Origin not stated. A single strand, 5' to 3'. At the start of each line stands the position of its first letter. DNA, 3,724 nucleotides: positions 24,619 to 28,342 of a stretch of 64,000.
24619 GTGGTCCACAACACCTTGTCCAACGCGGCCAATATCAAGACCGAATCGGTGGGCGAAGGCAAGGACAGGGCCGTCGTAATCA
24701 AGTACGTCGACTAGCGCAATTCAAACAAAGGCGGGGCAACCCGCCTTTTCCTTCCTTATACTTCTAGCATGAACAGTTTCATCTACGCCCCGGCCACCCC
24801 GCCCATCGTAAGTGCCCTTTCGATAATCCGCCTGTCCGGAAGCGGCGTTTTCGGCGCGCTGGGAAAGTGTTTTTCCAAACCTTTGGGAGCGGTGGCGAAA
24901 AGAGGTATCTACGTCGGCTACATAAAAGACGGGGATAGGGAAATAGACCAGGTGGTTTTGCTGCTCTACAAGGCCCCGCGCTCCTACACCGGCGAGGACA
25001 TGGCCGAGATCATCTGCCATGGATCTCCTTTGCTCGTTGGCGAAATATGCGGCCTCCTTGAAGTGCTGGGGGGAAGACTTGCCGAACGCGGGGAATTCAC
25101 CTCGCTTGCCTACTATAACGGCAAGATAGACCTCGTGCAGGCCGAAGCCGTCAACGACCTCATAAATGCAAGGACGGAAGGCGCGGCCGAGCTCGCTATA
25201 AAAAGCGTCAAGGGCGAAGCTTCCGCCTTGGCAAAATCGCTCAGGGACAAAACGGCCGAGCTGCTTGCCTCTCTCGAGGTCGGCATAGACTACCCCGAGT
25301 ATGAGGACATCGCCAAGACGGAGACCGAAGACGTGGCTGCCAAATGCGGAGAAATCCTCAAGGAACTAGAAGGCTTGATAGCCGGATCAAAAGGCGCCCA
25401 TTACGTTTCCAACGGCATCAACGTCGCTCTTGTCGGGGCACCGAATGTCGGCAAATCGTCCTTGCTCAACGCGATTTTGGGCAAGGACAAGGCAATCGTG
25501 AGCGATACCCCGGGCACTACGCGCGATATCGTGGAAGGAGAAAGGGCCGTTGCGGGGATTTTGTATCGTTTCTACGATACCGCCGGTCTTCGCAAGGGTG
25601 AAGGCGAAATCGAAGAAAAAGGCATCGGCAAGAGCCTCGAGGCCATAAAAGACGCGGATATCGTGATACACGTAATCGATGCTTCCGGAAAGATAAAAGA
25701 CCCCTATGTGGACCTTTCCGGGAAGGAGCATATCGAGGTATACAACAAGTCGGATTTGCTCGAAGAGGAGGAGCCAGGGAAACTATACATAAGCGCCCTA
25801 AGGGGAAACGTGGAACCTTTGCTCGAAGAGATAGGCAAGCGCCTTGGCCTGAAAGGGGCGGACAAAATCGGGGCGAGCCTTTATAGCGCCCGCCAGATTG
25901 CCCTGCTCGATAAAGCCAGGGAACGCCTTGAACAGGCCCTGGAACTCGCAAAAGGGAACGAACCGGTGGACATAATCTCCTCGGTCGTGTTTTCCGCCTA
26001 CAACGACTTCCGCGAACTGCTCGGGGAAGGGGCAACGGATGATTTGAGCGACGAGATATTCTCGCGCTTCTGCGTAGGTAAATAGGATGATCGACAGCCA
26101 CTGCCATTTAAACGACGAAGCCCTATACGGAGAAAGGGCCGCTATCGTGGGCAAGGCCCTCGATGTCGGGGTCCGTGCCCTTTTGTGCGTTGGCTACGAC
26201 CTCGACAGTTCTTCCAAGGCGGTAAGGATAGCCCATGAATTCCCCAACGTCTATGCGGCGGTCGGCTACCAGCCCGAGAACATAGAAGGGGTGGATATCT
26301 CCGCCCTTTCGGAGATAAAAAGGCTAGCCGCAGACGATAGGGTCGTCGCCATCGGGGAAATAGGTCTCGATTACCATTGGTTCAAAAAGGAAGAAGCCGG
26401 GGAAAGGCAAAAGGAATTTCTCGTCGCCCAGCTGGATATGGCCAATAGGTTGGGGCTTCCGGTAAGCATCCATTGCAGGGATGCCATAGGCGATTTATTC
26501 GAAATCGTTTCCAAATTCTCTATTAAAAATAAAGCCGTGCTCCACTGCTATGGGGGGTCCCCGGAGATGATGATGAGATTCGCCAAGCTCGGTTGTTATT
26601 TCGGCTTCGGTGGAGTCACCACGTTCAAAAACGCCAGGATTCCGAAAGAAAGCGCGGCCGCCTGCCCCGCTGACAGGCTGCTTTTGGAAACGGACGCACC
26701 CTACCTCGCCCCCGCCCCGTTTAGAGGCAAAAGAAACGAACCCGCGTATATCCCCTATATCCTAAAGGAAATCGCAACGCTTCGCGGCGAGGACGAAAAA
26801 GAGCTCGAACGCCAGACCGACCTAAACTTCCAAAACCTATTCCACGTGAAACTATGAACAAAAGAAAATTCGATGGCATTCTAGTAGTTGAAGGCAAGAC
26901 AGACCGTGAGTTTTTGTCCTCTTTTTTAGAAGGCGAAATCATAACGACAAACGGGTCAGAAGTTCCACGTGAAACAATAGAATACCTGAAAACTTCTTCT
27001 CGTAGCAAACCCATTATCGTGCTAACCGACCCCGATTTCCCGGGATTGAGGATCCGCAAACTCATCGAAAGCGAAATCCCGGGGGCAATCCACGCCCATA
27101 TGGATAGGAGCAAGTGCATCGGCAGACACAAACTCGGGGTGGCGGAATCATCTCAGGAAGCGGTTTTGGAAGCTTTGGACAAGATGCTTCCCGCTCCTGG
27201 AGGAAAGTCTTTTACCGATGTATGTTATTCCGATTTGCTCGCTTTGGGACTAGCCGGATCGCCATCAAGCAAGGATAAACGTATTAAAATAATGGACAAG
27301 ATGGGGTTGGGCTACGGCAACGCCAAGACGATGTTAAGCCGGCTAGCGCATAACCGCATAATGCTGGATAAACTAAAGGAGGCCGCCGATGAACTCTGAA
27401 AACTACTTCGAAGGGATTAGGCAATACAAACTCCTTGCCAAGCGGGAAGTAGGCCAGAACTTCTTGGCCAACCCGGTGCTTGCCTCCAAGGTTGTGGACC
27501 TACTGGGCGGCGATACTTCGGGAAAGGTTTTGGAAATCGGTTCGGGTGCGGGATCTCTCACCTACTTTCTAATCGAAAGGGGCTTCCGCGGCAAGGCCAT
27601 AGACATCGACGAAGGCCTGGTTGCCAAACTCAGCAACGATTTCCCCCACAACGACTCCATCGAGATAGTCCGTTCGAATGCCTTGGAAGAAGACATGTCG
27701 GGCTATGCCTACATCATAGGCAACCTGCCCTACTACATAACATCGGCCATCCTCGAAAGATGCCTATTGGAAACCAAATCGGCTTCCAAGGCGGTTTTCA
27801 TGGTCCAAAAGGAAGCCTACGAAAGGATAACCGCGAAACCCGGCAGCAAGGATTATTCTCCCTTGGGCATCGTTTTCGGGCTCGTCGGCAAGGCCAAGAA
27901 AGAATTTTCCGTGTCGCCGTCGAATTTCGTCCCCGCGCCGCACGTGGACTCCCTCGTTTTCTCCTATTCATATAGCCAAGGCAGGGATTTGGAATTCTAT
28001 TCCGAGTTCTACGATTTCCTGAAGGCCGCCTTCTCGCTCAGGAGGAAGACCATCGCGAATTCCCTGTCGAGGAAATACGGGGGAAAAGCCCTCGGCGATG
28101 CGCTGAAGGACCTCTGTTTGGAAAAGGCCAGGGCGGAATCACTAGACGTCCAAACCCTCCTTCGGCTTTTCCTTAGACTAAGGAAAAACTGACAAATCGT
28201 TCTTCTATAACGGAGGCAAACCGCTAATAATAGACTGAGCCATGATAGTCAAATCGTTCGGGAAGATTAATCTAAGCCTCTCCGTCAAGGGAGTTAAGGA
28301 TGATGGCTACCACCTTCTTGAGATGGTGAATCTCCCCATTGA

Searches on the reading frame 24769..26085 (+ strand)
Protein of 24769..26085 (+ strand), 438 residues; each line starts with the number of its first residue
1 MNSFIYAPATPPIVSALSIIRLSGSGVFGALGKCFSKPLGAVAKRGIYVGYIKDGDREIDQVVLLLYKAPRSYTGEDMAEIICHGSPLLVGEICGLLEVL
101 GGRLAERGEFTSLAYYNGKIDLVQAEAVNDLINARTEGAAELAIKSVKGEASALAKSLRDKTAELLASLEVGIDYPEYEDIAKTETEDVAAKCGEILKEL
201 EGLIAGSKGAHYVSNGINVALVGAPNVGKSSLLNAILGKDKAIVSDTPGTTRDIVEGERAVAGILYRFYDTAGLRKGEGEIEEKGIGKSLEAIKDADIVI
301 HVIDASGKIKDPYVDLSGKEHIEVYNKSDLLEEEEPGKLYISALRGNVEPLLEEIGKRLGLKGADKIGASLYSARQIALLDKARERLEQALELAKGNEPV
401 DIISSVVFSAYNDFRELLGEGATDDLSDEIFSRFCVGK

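Call 75: search_protein_families(library=ncbifam, proteins=[window:24769-26085:+], max_evalue=1e-10)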
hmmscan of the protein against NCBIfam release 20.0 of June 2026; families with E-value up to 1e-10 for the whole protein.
window:24769-26085:+ (438 aa): 10 families
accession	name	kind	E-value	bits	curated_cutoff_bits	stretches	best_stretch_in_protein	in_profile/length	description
TIGR00450.1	mnmE_trmE_thdF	equivalog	8e-105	351.5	252.6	1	9-438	1-446/446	tRNA uridine-5-carboxymethylaminomethyl(34) synthesis GTPase MnmE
NF003661.0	PRK05291.1-3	equivalog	3.7e-97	326.5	380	1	3-438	4-448/448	tRNA uridine-5-carboxymethylaminomethyl(34) synthesis GTPase MnmE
TIGR03594.1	GTPase_EngA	equivalog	1.3e-31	110.1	306.7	1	209-338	168-306/432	ribosome biogenesis GTPase Der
NF002828.0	PRK03003.1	equivalog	1.3e-20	73.5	631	1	210-335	207-341/477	ribosome biogenesis GTPase Der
NF000908.1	PRK00089.1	equivalog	1.8e-20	73.4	237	1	219-336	6-128/291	GTPase Era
TIGR03918.1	GTP_HydF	equivalog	1.1e-19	70.6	325.55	1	215-335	6-132/392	[FeFe] hydrogenase H-cluster maturation GTPase HydF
NF007071.0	PRK09518.1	equivalog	1.1e-19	70.4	953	1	204-335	432-572/706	bifunctional cytidylate kinase/GTPase Der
TIGR00231.1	small_GTP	domain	3.3e-18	66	42.5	1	215-309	2-97/164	GTP-binding protein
TIGR00436.1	era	equivalog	6.3e-15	55.2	116.25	1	218-311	2-95/270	GTPase Era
TIGR03596.1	GTPase_YlqF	equivalog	1.1e-12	47.9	208.2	0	183-254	88-156/276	ribosome biogenesis GTPase YlqF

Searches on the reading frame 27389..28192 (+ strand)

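Call 75: search_protein_families(library=ncbifam, proteins=[window:27389-28192:+], max_evalue=1e-10)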
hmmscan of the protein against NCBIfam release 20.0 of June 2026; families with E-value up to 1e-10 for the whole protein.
window:27389-28192:+ (267 aa): 9 families
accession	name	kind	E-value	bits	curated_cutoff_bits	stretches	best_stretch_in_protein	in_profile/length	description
TIGR00755.1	ksgA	equivalog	7.7e-59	199.1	171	1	17-261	3-253/256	16S rRNA (adenine(1518)-N(6)/adenine(1519)-N(6))-dimethyltransferase RsmA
NF000499.2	Erm23S_rRNA_broad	equivalog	1.1e-36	126.5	212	1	22-262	2-242/244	23S ribosomal RNA methyltransferase Erm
NF011486.0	PRK14896.1-1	equivalog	1.3e-25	90.1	450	1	34-227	39-234/284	16S ribosomal RNA methyltransferase A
NF000337.1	erm_SHROVE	exception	2.4e-22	79.4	320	1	18-246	3-231/248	ErmE/ErmH/ErmO/ErmR family 23S rRNA (adenine(2058)-N(6))-methyltransferase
NF042988.1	Erm46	exception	9.3e-18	64.4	503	1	18-246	8-232/255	23S rRNA (adenine(2058)-N(6))-methyltransferase Erm(46)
NF042938.1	Erm55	exception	7e-14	51.5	525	1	18-188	8-172/270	23S rRNA (adenine(2058)-N(6))-methyltransferase Erm(55)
NF012218.0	erm_38_23S_MT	exception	6.8e-13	48.3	800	1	18-190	8-182/386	23S rRNA (adenine(2058)-N(6))-methyltransferase Erm(38)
NF000024.1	ErmS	exception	5.7e-12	45.6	675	1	17-192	59-234/319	23S rRNA (adenine(2058)-N(6))-methyltransferase Erm(S)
NF000077.1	Erm42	exception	2.2e-11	43.6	600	1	22-223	19-221/303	23S rRNA (adenine(2058)-N(6))-methyltransferase Erm(42)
